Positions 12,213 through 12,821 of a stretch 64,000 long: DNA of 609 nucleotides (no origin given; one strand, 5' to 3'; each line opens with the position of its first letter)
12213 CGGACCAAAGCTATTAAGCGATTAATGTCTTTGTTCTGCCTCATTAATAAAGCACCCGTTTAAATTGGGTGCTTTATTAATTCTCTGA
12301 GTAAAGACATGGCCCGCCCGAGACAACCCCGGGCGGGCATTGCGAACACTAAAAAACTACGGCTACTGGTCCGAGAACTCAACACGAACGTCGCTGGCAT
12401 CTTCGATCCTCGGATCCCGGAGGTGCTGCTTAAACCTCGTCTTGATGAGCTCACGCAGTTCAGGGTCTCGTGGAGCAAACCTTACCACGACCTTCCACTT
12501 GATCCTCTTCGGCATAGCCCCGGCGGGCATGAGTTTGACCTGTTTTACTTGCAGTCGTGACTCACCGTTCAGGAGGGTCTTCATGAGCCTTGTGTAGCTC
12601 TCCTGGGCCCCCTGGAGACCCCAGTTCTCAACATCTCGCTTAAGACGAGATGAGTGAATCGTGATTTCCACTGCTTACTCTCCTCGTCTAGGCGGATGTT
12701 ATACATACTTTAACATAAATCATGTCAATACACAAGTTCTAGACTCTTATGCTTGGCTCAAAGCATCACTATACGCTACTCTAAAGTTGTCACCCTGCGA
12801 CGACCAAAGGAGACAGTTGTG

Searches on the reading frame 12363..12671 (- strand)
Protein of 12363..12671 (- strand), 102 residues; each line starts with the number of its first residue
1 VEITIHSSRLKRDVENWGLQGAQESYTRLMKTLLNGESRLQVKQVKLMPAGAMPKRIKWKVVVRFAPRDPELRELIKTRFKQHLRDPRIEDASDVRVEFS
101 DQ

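Call 6: search_protein_families(library=pfam, proteins=[window:12363-12671:-], max_evalue=1)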
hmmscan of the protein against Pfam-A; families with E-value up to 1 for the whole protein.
window:12363-12671:- (102 aa): 0 families

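Call 9: search_protein_families(library=phrogs, proteins=[window:12363-12671:-], max_evalue=1)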
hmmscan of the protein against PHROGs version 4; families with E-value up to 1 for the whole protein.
window:12363-12671:- (102 aa): 0 families

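Call 10: search_protein_families(library=ncbifam, proteins=[window:12363-12671:-], max_evalue=1)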
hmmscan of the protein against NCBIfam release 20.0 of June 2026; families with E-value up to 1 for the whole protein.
window:12363-12671:- (102 aa): 0 families

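Call 11: search_protein_families(library=padloc, proteins=[window:12363-12671:-], max_evalue=1)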
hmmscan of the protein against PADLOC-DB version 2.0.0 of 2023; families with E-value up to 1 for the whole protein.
window:12363-12671:- (102 aa): 0 families

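Call 24: find_homologous_proteins(query=window:12363-12671:-, max_evalue=0.1)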
Query window:12363-12671:- (102 aa): 5 proteins with E <= 0.1 among 7 candidates.
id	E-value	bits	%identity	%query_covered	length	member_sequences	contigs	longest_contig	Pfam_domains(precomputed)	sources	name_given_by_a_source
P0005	4.1e-60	218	100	100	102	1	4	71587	-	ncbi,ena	-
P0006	6.0e-46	172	80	100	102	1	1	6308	-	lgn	-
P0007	1.5e-38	148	71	99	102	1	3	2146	-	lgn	-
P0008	7.0e-38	146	73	97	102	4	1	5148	-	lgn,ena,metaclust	metaclust:\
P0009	1.6e-36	142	70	98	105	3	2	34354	-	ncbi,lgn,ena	-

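Call 26: find_encoding_contigs(protein=P0009, flank=8000, max_places=3)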
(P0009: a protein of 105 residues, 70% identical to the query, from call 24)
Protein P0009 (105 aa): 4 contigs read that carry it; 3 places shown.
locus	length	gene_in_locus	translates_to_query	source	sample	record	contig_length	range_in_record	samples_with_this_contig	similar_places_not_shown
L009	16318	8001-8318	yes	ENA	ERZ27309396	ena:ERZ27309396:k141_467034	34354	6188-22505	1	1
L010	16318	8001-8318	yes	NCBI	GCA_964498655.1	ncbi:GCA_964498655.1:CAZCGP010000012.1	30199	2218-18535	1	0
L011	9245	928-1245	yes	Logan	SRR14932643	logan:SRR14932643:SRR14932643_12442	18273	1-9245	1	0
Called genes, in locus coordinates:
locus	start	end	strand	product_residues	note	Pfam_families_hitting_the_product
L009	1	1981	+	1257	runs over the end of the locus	PF04997:RNA_pol_Rpb1_1, PF00623:RNA_pol_Rpb1_2, PF04983:RNA_pol_Rpb1_3, PF04998:RNA_pol_Rpb1_5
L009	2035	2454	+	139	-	PF00164:Ribosom_S12_S23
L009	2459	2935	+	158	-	PF00177:Ribosomal_S7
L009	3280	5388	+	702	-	PF00009:GTP_EFTU, PF22042:EF-G_D2, PF03144:GTP_EFTU_D2, PF14492:EFG_III, PF16658:RF3_C (weak), PF03764:EFG_IV, PF00679:EFG_C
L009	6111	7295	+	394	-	PF00009:GTP_EFTU, PF03144:GTP_EFTU_D2, PF03143:GTP_EFTU_D3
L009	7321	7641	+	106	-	PF00338:Ribosomal_S10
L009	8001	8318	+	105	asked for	-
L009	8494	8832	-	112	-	-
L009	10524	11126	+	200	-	PF00297:Ribosomal_L3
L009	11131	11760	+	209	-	PF00573:Ribosomal_L4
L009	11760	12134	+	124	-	PF00276:Ribosomal_L23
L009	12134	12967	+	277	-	PF00181:Ribosomal_L2_N, PF03947:Ribosomal_L2_C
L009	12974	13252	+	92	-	PF00203:Ribosomal_S19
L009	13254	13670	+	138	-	PF00237:Ribosomal_L22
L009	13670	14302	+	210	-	PF07650:KH_2, PF00189:Ribosomal_S3_C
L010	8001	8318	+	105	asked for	-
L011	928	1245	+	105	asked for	-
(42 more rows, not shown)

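Call 27: find_encoding_contigs(protein=P0006, flank=6000, max_places=2)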
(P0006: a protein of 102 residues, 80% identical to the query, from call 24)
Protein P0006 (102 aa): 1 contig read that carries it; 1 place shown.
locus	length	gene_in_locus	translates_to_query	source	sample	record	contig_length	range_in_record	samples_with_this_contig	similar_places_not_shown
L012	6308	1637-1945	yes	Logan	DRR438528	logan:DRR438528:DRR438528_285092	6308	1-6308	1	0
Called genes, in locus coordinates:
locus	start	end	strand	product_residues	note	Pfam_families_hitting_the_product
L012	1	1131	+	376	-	?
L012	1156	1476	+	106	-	PF00338:Ribosomal_S10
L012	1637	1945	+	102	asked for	-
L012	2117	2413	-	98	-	-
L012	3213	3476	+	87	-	-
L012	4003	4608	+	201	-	PF00297:Ribosomal_L3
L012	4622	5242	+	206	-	PF00573:Ribosomal_L4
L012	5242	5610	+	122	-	PF00276:Ribosomal_L23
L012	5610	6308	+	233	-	?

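Call 28: find_encoding_contigs(protein=P0008, flank=6000, max_places=2)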
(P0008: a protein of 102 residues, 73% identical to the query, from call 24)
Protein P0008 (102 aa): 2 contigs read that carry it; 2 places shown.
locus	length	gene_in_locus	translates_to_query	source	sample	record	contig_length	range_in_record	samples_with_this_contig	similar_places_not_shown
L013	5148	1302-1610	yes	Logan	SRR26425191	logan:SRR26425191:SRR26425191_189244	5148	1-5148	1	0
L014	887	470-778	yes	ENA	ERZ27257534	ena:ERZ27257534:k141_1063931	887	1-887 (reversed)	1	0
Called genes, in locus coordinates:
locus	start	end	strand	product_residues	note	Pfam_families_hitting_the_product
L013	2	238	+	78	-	?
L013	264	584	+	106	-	PF00338:Ribosomal_S10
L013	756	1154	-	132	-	-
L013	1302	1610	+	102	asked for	-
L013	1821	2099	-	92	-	-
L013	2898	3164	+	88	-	-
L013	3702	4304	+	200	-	PF00297:Ribosomal_L3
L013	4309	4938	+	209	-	PF00573:Ribosomal_L4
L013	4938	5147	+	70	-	?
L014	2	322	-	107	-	?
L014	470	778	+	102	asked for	-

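Call 33: search_solved_structures(query=A3, max_evalue=10)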
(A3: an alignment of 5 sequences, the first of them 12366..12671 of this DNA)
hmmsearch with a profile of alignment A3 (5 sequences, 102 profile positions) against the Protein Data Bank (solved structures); distinct sequences matched with E-value up to 10: 7.
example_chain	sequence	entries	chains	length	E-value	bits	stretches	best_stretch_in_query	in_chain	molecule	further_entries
9ya0_DA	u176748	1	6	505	0.23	15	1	50-91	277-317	PCR11, TGME49_209490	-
8glt_1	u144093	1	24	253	0.42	14.1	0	30-77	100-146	C2-chlorophyll-comp_O32-15_ctermHis, polyalanine model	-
6e9z_B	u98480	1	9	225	0.74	13.3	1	11-78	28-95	DHF119 filament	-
4bqe_A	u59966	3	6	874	1.1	12.8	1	50-90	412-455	ALPHA-GLUCAN PHOSPHORYLASE 2,4-GLUCAN PHOSPHORYLASE | ALPHA-GLUCAN PHOSPHORYLASE 2, CYTOSOLIC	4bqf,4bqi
2ot9_A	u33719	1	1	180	1.2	12.6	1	30-64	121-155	Hypothetical protein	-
5cjp_E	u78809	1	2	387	1.3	12.6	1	23-86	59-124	Ras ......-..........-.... protein IQGAP2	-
3fay_A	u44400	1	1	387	1.4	12.4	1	23-88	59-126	Ras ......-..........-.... protein IQGAP1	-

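Call 43: predict_structure(alignment_id=A3)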
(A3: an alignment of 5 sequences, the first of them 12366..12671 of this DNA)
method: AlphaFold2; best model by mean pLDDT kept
length: 102 residues; sequences in the alignment: 5
mean_pLDDT: 75.2   pTM: 0.64
mean pLDDT of the five models: 75.2, 70.5, 65.6, 62.7, 60.2
residues with pLDDT >= 90: 0; 70-90: 81; 50-70: 20; < 50: 1
segments of 3 or more residues with pLDDT < 50: none
pLDDT, mean of each block of 10 residues (from residue 1): 78 81 84 77 71 60 69 84 75 75 65
secondary structure, 60 per line:
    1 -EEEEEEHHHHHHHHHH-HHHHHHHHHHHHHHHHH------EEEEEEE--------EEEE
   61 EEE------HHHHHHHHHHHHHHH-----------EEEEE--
elements in order: E2-7 H8-17 H19-35 E42-48 E57-63 H70-84 E96-100

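Call 46: search_protein_representatives(alignment_id=A3)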
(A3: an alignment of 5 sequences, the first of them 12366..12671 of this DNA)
Query: 5 sequences, 102 profile positions. Proteins with E-value up to 0.001 (for the whole library): 3; up to 1e-10: 2; up to 1e-30: 1. The best 3 are listed.
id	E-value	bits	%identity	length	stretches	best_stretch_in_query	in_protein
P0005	1.3e-55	202.0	-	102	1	1-102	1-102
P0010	2.3e-27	111.3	-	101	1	1-99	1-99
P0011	2.7e-04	37.3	-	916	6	23-73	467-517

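Call 48: fold_search(model_id=the predicted structure, library=pdb)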
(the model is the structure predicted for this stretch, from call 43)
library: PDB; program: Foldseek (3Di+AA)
matches with E <= 10: 1229; with E <= 0.001: 0
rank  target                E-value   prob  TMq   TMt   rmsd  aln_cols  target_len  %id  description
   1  8sk1_B                3.4e-03  1.00  0.49  0.35   5.3       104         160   13  Bacillus anthracis HPPK in complex with bisubstrate inhibitor HP-73 (released 2024-07-03)
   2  1f9h                  4.6e-03  1.00  0.51  0.35   5.5       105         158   12  CRYSTAL STRUCTURE OF THE TERNARY COMPLEX OF E. COLI HPPK(R92A) WITH MGAMPCPP AND 6-HYDROXYMETHYL-7,8-DIHYDROPTERIN AT 1. (released 2003-04-15)
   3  1rtz                  9.3e-03  0.99  0.53  0.38   5.2       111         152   14  CRYSTAL STRUCTURE OF E.COLI APO-HPPK(V83G/DEL84-89) AT 1.33 ANGSTROM RESOLUTION (released 2004-02-24)
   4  1tmj                  1.0e-02  0.99  0.52  0.37   4.7       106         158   13  Crystal structure of E.coli apo-HPPK(W89A) at 1.45 Angstrom resolution (released 2005-06-21)
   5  3ili                  1.1e-02  0.99  0.52  0.36   4.7       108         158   11  Crystal structure of E. coli HPPK(D95A) (released 2010-08-11)
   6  7kdo                  1.2e-02  0.99  0.52  0.37   5.0       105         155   12  Crystal structure of Escherichia coli HPPK in complex with bisubstrate inhibitor HP-73 (released 2020-12-02)
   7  6an4                  1.5e-02  0.99  0.50  0.37   4.6       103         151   14  Crystal structure of Escherichia coli HPPK in complex with bisubstrate analogue inhibitor HP-39 (J1F) (released 2018-08-15)
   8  3hsz                  1.8e-02  0.99  0.52  0.37   4.6       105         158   12  Crystal structure of E. coli HPPK(F123A) (released 2010-06-23)
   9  1hq2                  1.8e-02  0.98  0.52  0.37   5.4       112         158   12  CRYSTAL STRUCTURE OF A TERNARY COMPLEX OF E.COLI HPPK(R82A) WITH MGAMPCPP AND 6-HYDROXYMETHYL-7,8-DIHYDROPTERIN AT 1.25  (released 2003-04-15)
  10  3kug                  1.9e-02  0.99  0.53  0.37   4.8       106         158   12  Crystal structure of E. coli HPPK(H115A) (released 2010-11-24)
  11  4m5n_A                1.9e-02  0.98  0.51  0.35   5.5       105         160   12  The Identification, Analysis and Structure-Based Development of Novel Inhibitors of 6-hydroxymethyl-7,8-dihydropterin  (released 2014-04-02)
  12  4m5g                  1.9e-02  0.97  0.49  0.35   5.7       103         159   12  The Identification, Analysis and Structure-Based Development of Novel Inhibitors of 6-hydroxymethyl-7,8-dihydropterin py (released 2014-04-02)
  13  3ill                  2.1e-02  0.99  0.55  0.38   4.6       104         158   15  Crystal structure of E. coli HPPK(D97A) (released 2010-08-11)
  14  3hcx                  2.1e-02  0.98  0.51  0.36   4.7       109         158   12  Crystal structure of E. coli HPPK(N10A) (released 2010-05-19)
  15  9q79_A                2.3e-02  0.93  0.43  0.30   5.8        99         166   15  Crystal structure of T. cruzi EIF4E6 in complex with EIF4G5 peptide and cap-4 (released 2026-01-21)
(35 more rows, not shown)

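Call 64: find_homologous_proteins(query=A5, max_evalue=0.01)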
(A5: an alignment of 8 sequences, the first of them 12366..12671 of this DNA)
Query A5 (8 sequences) (102 aa, profile of the alignment): 14 proteins with E <= 0.01 among 536 candidates.
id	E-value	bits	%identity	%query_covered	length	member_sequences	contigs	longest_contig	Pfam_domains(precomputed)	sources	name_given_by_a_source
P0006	5.7e-47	176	80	100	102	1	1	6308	-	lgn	-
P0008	1.7e-46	175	73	97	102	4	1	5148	-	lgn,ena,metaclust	metaclust:\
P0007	4.9e-46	173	71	99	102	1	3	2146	-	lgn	-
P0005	1.0e-45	172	100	100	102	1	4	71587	-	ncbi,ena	-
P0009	1.5e-45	172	70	98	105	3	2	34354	-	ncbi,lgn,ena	-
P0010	3.2e-39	151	47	97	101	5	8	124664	-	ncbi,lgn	-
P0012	1.2e-27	114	46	100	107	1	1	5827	-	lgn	-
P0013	2.8e-26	110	54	13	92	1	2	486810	-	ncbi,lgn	-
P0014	5.4e-26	109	69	13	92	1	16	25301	-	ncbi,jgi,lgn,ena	-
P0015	1.5e-18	85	69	13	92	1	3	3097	-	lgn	-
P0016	2.6e-18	84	77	13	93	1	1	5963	-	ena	-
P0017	5.3e-18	83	62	13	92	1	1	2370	-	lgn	-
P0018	1.9e-10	59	29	64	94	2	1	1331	-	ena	-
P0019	2.1e-6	46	62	13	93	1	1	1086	-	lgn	-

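Call 65: find_encoding_contigs(protein=P0012, flank=5000, max_places=2)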
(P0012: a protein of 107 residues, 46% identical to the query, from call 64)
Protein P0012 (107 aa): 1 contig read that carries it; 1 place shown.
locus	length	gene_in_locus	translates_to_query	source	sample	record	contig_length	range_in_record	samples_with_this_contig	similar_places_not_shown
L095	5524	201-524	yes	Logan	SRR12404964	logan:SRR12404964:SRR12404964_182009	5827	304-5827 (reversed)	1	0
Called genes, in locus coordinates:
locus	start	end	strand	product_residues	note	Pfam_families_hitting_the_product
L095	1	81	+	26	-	?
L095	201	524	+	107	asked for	-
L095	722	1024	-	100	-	-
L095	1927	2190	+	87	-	-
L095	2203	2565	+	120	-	-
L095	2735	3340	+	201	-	PF00297:Ribosomal_L3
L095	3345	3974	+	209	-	PF00573:Ribosomal_L4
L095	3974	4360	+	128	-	PF00276:Ribosomal_L23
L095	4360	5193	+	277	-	PF00181:Ribosomal_L2_N, PF03947:Ribosomal_L2_C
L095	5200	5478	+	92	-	PF00203:Ribosomal_S19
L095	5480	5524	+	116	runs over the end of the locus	?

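Call 66: find_encoding_contigs(protein=P0016, flank=5000, max_places=2)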
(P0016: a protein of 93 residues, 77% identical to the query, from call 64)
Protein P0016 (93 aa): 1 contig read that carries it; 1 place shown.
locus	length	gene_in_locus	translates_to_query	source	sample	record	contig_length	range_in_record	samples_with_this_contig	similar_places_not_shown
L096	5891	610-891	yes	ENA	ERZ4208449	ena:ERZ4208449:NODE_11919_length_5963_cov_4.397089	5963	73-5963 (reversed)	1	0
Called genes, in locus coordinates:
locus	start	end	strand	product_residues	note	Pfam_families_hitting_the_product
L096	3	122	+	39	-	?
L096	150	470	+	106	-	PF00338:Ribosomal_S10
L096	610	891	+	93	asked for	-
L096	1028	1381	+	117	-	-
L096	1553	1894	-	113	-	-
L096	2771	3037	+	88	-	-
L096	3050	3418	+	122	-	-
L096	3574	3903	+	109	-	-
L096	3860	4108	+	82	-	-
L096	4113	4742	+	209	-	PF00573:Ribosomal_L4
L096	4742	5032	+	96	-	-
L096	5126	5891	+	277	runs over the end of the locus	PF00181:Ribosomal_L2_N, PF03947:Ribosomal_L2_C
